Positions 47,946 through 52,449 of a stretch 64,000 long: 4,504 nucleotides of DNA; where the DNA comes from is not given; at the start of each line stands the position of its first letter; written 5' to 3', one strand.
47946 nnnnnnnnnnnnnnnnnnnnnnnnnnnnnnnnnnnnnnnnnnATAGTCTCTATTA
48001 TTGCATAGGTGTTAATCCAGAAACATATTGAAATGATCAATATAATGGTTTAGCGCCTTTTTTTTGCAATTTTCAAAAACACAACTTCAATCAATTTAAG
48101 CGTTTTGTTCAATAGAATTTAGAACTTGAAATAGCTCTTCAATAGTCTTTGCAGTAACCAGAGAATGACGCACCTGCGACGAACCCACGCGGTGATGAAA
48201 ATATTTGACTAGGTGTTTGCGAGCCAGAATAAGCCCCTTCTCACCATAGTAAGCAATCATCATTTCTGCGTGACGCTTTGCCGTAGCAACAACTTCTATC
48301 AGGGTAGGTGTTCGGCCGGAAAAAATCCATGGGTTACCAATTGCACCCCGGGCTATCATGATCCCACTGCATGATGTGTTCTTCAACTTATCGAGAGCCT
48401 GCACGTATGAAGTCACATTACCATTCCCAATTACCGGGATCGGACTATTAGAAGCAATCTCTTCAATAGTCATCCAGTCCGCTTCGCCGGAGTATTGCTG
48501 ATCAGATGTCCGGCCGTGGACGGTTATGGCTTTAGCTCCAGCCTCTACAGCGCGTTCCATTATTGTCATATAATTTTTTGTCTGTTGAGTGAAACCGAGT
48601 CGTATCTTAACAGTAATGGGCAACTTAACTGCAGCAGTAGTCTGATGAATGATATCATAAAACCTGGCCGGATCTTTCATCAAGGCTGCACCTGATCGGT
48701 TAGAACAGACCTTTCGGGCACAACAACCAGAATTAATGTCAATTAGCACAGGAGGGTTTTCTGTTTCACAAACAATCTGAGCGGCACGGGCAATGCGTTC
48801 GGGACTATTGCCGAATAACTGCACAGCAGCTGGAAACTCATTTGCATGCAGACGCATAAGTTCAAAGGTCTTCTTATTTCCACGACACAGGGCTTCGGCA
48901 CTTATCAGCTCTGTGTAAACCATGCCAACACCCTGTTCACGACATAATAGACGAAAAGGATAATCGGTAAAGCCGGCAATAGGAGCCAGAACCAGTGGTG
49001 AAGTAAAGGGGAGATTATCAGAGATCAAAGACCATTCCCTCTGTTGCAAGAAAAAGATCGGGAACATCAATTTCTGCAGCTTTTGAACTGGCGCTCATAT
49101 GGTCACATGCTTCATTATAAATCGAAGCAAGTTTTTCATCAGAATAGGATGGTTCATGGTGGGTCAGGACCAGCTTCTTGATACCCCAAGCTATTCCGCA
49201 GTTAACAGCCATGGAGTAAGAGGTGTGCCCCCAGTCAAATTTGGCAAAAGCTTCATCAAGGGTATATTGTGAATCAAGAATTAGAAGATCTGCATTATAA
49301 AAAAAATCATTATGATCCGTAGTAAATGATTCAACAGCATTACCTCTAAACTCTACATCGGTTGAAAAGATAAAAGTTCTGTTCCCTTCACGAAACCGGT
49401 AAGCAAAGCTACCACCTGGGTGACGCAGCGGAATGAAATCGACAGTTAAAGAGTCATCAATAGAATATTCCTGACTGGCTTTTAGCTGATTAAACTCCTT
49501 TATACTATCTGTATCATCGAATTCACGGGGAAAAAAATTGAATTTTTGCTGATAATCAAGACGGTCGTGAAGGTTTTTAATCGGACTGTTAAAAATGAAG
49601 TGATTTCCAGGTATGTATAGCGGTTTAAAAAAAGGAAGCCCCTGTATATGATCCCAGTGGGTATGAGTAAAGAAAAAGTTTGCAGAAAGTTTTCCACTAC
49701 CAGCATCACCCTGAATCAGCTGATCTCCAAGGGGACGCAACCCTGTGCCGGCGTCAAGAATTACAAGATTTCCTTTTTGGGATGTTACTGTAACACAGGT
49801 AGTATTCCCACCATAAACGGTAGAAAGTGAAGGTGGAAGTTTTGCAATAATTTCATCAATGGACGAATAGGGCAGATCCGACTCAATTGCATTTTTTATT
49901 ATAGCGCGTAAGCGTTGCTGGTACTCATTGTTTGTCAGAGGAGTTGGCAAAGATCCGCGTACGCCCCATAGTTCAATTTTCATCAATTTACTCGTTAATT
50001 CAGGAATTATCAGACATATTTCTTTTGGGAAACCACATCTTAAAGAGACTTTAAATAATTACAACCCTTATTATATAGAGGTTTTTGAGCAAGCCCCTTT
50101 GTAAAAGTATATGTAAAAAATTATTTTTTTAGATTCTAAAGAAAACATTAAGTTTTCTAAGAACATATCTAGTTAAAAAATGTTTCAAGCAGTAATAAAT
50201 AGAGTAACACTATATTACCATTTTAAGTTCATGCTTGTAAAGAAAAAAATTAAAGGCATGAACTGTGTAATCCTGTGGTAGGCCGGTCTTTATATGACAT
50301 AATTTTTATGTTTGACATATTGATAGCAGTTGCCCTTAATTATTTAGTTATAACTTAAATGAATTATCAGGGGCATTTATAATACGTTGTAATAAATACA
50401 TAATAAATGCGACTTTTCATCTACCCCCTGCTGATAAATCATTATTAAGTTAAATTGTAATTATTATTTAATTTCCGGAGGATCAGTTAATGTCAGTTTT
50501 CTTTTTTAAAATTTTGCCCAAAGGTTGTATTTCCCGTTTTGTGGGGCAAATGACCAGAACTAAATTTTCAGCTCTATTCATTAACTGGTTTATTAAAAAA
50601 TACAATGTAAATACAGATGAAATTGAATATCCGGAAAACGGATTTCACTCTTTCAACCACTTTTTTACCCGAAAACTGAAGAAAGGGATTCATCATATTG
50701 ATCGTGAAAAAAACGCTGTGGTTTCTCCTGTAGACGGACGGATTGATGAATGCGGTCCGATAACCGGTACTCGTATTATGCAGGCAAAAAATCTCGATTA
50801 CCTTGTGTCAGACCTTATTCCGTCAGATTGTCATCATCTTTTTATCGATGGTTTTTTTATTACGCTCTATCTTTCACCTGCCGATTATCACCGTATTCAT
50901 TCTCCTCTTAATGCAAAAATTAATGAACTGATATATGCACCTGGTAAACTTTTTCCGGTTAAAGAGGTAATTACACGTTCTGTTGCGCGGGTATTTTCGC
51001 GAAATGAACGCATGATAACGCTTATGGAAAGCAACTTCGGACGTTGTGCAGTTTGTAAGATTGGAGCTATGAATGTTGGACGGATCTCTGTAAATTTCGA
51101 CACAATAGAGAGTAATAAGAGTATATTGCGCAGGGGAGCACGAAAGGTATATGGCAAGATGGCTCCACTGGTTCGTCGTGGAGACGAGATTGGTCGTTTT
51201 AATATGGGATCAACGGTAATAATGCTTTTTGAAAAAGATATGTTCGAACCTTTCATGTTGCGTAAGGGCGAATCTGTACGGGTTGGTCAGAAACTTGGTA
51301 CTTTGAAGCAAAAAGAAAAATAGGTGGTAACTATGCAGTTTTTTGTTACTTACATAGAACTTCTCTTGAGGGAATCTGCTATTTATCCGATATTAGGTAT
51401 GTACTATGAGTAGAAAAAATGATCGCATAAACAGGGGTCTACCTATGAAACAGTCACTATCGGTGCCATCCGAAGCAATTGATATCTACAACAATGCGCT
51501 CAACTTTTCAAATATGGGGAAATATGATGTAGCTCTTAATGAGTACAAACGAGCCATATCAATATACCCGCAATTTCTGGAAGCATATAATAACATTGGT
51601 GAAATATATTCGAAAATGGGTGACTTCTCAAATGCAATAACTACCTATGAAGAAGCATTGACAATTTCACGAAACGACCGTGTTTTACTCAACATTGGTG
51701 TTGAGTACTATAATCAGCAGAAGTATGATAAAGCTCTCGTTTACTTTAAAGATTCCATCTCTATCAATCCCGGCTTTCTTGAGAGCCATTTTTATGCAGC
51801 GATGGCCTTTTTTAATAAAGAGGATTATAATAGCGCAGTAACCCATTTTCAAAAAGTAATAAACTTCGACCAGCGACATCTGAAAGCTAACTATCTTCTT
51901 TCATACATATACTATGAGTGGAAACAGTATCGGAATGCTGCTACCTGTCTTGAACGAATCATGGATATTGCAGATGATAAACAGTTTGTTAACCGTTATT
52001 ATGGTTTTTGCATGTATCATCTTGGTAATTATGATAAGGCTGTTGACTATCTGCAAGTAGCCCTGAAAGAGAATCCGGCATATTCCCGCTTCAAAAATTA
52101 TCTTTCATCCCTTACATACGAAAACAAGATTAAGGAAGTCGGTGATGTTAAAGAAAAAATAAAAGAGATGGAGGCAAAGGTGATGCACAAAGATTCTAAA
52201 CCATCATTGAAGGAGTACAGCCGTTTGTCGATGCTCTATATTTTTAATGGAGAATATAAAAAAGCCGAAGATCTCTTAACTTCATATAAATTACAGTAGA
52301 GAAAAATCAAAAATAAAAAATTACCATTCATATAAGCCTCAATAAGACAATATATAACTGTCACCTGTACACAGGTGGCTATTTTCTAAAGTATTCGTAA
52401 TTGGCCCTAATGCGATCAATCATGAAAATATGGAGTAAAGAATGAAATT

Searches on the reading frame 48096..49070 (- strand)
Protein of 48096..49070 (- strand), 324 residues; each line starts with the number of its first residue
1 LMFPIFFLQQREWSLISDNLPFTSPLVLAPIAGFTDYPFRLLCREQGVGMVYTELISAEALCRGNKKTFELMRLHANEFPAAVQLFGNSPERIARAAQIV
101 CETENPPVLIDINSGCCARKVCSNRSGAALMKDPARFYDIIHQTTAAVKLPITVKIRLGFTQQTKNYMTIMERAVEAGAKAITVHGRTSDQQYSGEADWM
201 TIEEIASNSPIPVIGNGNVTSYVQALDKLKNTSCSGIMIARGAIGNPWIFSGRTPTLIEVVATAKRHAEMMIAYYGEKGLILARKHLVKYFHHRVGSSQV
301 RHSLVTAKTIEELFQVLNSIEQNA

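Call 66: search_protein_families(library=pfam, proteins=[window:48096-49070:-], max_evalue=0.00001)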
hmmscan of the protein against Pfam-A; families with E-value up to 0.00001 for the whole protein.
window:48096-49070:- (324 aa): 1 family
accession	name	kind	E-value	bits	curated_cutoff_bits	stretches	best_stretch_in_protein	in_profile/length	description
PF01207.24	Dus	-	5.9e-73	246.1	20.4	1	28-317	2-302/311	Dihydrouridine synthase (Dus)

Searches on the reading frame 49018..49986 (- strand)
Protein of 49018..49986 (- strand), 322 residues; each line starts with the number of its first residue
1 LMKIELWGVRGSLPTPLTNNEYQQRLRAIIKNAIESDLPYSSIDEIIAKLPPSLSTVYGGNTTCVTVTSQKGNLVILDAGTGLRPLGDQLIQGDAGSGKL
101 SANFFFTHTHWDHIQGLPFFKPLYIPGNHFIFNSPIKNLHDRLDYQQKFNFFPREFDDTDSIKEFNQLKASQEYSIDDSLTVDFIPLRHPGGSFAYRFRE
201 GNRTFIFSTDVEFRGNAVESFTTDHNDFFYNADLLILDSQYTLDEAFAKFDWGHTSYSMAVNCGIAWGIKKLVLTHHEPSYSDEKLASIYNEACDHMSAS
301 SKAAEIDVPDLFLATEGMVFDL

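Call 66: search_protein_families(library=pfam, proteins=[window:49018-49986:-], max_evalue=0.00001)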
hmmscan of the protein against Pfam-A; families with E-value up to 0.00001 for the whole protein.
window:49018-49986:- (322 aa): 1 family
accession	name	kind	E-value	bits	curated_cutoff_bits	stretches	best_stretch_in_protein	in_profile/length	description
PF12706.13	Lactamase_B_2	-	5.7e-13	49.4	27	1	105-277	35-200/200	Beta-lactamase superfamily domain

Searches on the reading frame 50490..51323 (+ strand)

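Call 67: search_protein_families(library=pfam, proteins=[window:50490-51323:+], max_evalue=0.00001)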
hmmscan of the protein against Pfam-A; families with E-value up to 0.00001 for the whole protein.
window:50490-51323:+ (277 aa): 1 family
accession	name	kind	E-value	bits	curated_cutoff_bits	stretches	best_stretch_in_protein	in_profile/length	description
PF02666.20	PS_Dcarbxylase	-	1.2e-56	192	22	1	55-270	1-197/198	Phosphatidylserine decarboxylase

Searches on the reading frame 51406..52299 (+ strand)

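Call 67: search_protein_families(library=pfam, proteins=[window:51406-52299:+], max_evalue=0.00001)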
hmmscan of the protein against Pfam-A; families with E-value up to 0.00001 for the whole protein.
window:51406-52299:+ (297 aa): 20 families
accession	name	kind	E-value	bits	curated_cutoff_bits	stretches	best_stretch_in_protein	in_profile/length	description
PF07719.23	TPR_2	-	3.5e-35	117.6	27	0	59-91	2-34/34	Tetratricopeptide repeat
PF00515.34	TPR_1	-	5.1e-31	105.6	27.8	2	59-91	2-34/34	Tetratricopeptide repeat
PF13181.12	TPR_8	-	8.7e-31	103.9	25.7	1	59-91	2-34/34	Tetratricopeptide repeat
PF14559.12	TPR_19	-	5.1e-22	78.4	25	0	38-91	5-58/68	Tetratricopeptide repeat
PF13424.12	TPR_12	-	8.6e-21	74.4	30.1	2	58-120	3-74/77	Tetratricopeptide repeat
PF13174.12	TPR_6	-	9.5e-20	70.3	26.3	0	198-224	5-31/33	Tetratricopeptide repeat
PF12895.13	ANAPC3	-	1.7e-19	70.3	27.2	2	138-217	2-80/82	Anaphase-promoting complex, cyclosome, subunit 3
PF13414.12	TPR_11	-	6.9e-18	64.5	26.8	1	38-72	8-42/42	TPR repeat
PF13176.12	TPR_7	-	2.3e-17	62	27.9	1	60-91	1-32/36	Tetratricopeptide repeat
PF13374.12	TPR_10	-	4e-16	58.9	27.5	0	58-89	2-33/42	Tetratricopeptide repeat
PF13428.12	TPR_14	-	3e-15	55.6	23.5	0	198-229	6-37/44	Tetratricopeptide repeat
PF13432.12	TPR_16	-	1.1e-14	55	32.7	0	29-90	2-63/65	Tetratricopeptide repeat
PF13431.12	TPR_17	-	2e-13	49.9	24.4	0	47-78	2-33/34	Tetratricopeptide repeat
PF13371.12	TPR_9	-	2.6e-11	43.8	35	0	166-224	2-60/73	Tetratricopeptide repeat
PF25062.1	ARM_TT21_N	-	1.3e-10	41.8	40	2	99-226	1-134/222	Tetratricopeptide repeat protein 21 N-terminal ARM repeat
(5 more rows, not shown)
